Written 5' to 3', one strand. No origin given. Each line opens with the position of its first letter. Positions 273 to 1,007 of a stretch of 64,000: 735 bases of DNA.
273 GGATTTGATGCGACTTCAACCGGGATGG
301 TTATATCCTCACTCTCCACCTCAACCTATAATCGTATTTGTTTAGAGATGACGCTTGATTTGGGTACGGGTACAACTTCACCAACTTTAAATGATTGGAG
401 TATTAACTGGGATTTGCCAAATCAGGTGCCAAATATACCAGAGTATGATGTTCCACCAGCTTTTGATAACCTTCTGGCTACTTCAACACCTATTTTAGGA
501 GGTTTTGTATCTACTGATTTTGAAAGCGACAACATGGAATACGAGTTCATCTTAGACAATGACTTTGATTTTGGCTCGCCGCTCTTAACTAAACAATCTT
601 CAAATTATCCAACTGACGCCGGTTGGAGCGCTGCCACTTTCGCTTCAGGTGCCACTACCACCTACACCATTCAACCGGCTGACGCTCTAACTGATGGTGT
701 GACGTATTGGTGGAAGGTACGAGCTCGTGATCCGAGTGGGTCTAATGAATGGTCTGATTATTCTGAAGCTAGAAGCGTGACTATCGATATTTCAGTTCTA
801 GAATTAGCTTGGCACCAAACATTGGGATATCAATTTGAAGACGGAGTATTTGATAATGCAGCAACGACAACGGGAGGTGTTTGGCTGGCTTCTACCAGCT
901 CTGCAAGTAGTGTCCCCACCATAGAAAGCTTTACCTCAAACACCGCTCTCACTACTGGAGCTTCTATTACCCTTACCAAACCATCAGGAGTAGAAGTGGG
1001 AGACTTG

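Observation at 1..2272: Mosaic of 100%-identical DNA tracts inside diverged ~1,485-bp tandem repeats of the giant gene (a gene-conversion signature)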

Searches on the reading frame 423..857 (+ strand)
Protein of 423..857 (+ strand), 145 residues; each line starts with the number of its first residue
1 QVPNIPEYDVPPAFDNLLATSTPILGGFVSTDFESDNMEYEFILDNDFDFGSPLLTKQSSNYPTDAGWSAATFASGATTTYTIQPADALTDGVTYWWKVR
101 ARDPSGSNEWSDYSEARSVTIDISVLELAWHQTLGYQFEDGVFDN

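Call 44: search_solved_structures(query=A2, max_evalue=1, show_alignments=2)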
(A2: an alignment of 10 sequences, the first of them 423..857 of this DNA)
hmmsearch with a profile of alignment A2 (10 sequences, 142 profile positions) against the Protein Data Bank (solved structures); distinct sequences matched with E-value up to 1: 18.
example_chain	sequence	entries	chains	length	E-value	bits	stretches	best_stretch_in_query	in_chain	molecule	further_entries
4xed_A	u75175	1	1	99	0.012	18.8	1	17-45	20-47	Peptidase M14, carboxypeptidase A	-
1osp_H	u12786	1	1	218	0.02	18.1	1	72-125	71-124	FAB 184.1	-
8avb_B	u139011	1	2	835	0.054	16.7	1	85-122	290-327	Leptin receptor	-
8dh8_A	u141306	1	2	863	0.059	16.5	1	85-122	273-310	Leptin receptor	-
8avc_B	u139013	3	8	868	0.059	16.5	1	85-122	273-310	Leptin receptor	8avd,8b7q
8v2b_B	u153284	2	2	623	0.1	15.8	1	74-131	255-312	Interleukin-6 receptor subunit beta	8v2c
1c8p_A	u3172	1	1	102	0.18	15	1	66-118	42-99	CYTOKINE RECEPTOR COMMON BETA CHAIN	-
8tld_B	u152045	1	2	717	0.19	14.9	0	67-120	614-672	Cytokine receptor common subunit beta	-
1egj_A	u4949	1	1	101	0.19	14.9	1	66-118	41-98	CYTOKINE RECEPTOR COMMON BETA CHAIN PRECURSOR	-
5dwu_B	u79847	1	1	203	0.23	14.6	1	67-120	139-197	Cytokine receptor common subunit beta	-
1bj8_A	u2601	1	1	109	0.25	14.5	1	63-116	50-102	GP130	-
8x80_A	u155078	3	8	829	0.39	13.9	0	85-122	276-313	Leptin receptor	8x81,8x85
8ave_B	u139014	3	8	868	0.45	13.7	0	85-122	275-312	Leptin receptor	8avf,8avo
7z0l_A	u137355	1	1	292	0.57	13.3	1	74-118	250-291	Interleukin-6 receptor subunit beta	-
8q6t_I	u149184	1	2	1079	0.62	13.2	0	63-114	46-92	Titin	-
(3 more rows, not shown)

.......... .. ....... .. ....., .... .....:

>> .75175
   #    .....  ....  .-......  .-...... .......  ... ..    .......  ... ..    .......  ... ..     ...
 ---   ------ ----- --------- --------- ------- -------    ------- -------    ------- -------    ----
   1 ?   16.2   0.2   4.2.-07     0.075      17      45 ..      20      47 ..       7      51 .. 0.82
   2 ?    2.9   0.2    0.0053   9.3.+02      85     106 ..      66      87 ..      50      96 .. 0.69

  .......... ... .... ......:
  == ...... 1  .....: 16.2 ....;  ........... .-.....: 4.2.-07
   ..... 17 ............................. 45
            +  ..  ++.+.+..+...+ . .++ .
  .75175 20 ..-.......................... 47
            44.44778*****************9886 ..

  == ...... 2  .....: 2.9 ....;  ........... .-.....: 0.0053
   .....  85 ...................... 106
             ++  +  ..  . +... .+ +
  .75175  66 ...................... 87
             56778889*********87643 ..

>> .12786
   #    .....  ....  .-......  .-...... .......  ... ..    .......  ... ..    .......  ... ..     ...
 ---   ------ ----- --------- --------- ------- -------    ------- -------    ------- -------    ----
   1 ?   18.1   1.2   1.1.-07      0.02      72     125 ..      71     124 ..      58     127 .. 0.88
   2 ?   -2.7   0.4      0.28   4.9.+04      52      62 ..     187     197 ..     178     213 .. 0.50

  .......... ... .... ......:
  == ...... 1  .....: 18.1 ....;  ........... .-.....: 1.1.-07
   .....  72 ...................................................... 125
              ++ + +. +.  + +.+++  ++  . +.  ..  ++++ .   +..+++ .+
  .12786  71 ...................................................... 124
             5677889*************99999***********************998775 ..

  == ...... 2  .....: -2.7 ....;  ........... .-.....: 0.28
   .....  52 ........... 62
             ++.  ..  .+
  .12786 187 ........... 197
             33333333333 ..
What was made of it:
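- On Fibronectin type III-like / Ig-like fold (module B): A PDB profile search gave weak FN3 hits, E 0.05-0.2 (call 44).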

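Call 52: predict_structure(alignment_id=A3)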
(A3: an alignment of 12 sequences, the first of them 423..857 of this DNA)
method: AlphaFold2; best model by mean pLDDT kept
length: 145 residues; sequences in the alignment: 12
mean_pLDDT: 74.7   pTM: 0.70
mean pLDDT of the five models: 74.7, 68.8, 64.8, 62.7, 61.5
residues with pLDDT >= 90: 13; 70-90: 84; 50-70: 31; < 50: 17
segments of 3 or more residues with pLDDT < 50: 7-11, 136-145
pLDDT, mean of each block of 10 residues (from residue 1): 53 61 75 82 90 88 74 72 83 88 87 88 72 49 40
secondary structure, 60 per line:
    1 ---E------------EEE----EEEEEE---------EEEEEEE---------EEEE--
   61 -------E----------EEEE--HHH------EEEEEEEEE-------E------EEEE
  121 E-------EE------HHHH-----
elements in order: E17-19 E24-29 E39-45 E55-58 E79-82 E94-102 E117-121 H137-140
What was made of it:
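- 423..788 (+): Module B1, FN3-like. Its first strand and linker (423-493) are diverged from B2. AlphaFold model with pLDDT 74.7 and 7 strands (call 52).
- On Fibronectin type III-like / Ig-like fold (module B): The model has 7 strands, pLDDT 74.7 and pTM 0.70 (call 52).
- Tried and rejected: B was then re-modelled alone (call 52).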

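Call 54: fold_search(model_id=the predicted structure, library=pdb)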
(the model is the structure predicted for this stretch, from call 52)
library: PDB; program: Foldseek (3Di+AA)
matches with E <= 10: 1762; with E <= 0.001: 0
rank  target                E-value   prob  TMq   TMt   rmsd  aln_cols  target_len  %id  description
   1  4mz3_A                2.3e-03  0.99  0.36  0.41   6.0       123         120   12  Crystal structure of the voltage-gated sodium channel beta 4 subunit extracellular domain, C131W mutant (released 2013-12-04)
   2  1f6f_C                2.6e-03  1.00  0.32  0.28   4.0        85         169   19  CRYSTAL STRUCTURE OF THE TERNARY COMPLEX BETWEEN OVINE PLACENTAL LACTOGEN AND THE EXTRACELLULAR DOMAIN OF THE RAT PROL (released 2000-07-04)
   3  1egj_A                3.5e-03  1.00  0.44  0.59   4.0       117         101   19  DOMAIN 4 OF THE BETA COMMON CHAIN IN COMPLEX WITH AN ANTIBODY (released 2001-02-15)
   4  6nmy_B                3.7e-03  0.99  0.40  0.31  12.7       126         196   17  A Cytokine-receptor complex (released 2020-01-22)
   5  6nmy_A                4.9e-03  0.99  0.41  0.29  12.4       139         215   15  A Cytokine-receptor complex (released 2020-01-22)
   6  8tld_E                5.2e-03  0.98  0.40  0.49  12.9       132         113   16  Structure of the IL-5 Signaling Complex (released 2024-04-10)
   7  2gys_B                6.5e-03  0.99  0.41  0.16  13.2       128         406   16  2.7 A structure of the extracellular domains of the human beta common receptor involved in IL-3, IL-5, and GM-CSF sign (released 2006-06-20)
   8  8dpu_A                6.9e-03  1.00  0.41  0.22   5.9       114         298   17  The crystal structure of the IL-11 signalling complex (released 2023-11-29)
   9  6zva_B                7.7e-03  1.00  0.40  0.57   4.6       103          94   14  Crystal structure of My5 (released 2021-08-04)
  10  7kq7_B                9.1e-03  0.99  0.41  0.30   9.0       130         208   17  Crystal structure of IL21R in complex with an antibody Fab fragment (released 2021-04-07)
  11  8upa_B                1.0e-02  0.99  0.42  0.32   5.2       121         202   19  Structure of gp130 in complex with a de novo designed IL-6 mimetic (released 2024-08-28)
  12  6lja_A                1.2e-02  0.99  0.43  0.09   7.7       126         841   18  Crystal Structure of exoHep from Bacteroides intestinalis DSM 17393 complexed with disaccharide product (released 2020-12-23)
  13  7mro                  1.2e-02  0.97  0.38  0.20   9.6       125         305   11  Zebrafish CNTN4 FN1-FN3 domains (released 2022-01-05)
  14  1x5k_MODEL_1_A        1.3e-02  1.00  0.43  0.50   6.0       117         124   13  The solution structure of the sixth fibronectin type III domain of human Neogenin (released 2005-11-15)
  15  1hkf                  1.3e-02  0.99  0.45  0.57   4.5       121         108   15  The three dimensional structure of NK cell receptor Nkp44, a triggering partner in natural cytotoxicity (released 2003-06-11)
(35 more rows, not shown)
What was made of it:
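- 423..788 (+): The top Foldseek matches in the PDB are mostly FN3 domains, probability about 0.99 (call 54).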
